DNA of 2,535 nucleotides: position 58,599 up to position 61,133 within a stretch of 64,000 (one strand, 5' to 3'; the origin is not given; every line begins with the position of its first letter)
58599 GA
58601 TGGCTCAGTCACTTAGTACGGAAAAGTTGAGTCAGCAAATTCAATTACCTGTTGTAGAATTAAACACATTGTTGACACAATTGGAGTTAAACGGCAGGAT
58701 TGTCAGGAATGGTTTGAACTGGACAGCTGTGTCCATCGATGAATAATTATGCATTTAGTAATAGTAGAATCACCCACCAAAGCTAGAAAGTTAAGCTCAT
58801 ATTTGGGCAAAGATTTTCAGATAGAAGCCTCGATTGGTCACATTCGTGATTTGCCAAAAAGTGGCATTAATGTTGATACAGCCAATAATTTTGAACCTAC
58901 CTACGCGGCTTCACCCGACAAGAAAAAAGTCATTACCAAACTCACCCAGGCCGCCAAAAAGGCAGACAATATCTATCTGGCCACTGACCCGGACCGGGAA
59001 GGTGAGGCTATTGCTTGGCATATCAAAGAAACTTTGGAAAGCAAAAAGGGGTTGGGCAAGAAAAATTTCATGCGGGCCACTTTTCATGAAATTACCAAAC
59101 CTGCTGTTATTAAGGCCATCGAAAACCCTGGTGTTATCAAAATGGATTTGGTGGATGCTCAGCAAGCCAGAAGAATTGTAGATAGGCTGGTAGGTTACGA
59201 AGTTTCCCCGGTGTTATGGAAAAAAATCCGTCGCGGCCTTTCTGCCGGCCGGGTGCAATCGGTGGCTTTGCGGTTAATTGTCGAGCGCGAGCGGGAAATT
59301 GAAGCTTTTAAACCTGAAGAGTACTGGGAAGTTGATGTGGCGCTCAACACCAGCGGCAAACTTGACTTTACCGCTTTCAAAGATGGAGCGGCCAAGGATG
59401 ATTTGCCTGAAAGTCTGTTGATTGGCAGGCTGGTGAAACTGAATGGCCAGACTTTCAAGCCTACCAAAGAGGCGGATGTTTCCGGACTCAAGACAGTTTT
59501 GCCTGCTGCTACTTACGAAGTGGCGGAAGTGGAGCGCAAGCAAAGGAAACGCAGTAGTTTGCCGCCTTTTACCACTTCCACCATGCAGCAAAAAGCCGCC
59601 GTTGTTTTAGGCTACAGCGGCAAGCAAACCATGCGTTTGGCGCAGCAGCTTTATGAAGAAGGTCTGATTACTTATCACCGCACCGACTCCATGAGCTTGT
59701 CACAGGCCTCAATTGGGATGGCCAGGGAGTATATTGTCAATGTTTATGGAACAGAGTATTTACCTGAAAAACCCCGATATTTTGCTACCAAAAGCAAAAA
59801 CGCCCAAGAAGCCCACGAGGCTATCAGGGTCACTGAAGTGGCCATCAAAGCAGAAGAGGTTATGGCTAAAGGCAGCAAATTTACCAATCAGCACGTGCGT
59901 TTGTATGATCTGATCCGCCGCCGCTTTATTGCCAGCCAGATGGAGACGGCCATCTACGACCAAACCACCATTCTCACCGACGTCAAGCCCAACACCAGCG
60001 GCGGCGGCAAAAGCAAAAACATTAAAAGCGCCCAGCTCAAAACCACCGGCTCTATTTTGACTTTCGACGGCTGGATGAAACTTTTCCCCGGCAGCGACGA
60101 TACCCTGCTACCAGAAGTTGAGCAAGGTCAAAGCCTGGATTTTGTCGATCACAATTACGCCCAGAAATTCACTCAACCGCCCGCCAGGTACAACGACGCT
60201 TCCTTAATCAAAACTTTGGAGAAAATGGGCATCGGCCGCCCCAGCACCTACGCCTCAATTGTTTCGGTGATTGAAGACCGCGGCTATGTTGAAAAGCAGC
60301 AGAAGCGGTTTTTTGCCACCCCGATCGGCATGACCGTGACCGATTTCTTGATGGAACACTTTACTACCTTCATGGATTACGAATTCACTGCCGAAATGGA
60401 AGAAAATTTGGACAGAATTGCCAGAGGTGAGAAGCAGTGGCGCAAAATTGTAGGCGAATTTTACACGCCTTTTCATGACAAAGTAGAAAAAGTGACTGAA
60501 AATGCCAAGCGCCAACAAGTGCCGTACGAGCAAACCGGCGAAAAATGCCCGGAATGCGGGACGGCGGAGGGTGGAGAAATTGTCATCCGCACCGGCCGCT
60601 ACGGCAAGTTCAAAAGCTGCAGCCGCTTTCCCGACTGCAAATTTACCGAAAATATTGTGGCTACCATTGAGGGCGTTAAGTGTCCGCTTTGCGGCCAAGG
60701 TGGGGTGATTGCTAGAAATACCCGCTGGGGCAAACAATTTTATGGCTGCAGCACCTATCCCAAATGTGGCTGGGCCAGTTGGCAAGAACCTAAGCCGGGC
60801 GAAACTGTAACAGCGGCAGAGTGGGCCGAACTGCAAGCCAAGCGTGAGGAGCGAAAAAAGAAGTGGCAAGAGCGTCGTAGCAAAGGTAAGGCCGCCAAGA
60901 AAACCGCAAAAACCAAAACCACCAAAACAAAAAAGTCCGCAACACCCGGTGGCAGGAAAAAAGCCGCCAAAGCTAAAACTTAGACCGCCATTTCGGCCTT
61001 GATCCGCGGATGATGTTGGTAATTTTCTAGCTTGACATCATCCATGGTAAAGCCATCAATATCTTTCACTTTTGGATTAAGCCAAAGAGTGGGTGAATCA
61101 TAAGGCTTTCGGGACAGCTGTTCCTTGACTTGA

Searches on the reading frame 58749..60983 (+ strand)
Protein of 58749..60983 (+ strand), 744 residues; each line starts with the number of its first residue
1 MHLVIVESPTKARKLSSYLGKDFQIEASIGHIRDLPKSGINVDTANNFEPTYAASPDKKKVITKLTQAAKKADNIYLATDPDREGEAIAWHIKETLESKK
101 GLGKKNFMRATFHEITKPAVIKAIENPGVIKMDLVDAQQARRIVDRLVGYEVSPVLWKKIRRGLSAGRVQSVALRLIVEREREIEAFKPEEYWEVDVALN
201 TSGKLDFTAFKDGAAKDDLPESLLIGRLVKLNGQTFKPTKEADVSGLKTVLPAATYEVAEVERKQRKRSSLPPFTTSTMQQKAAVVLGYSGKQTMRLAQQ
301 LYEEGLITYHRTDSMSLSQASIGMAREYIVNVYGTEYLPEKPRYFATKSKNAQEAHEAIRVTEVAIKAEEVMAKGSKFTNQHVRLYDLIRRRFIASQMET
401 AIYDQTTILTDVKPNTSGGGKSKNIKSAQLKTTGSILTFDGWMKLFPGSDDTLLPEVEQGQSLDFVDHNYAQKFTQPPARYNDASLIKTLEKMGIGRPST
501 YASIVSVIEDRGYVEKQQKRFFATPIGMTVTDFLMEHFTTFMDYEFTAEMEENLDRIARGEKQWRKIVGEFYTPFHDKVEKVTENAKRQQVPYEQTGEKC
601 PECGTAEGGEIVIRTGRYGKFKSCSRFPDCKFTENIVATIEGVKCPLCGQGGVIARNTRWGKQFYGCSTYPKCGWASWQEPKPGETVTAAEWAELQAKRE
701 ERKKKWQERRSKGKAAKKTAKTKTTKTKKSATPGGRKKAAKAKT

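Call 54: search_protein_families(library=pfam, proteins=[window:58749-60983:+], max_evalue=0.001)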
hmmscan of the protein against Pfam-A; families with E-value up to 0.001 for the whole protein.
window:58749-60983:+ (744 aa): 4 families
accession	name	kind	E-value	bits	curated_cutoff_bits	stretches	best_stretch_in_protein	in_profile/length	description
PF01131.25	Topoisom_bac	-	9.5e-120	400.8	35.1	1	130-568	2-410/411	DNA topoisomerase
PF01396.24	Zn_ribbon_Top1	-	5.1e-23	81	32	2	597-636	1-36/39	Topoisomerase DNA binding C4 zinc finger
PF01751.28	Toprim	-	7.9e-23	80.9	23.1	1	3-115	2-96/96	Toprim domain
PF13662.12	Toprim_4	-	0.00081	20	25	0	49-100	32-77/85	Toprim domain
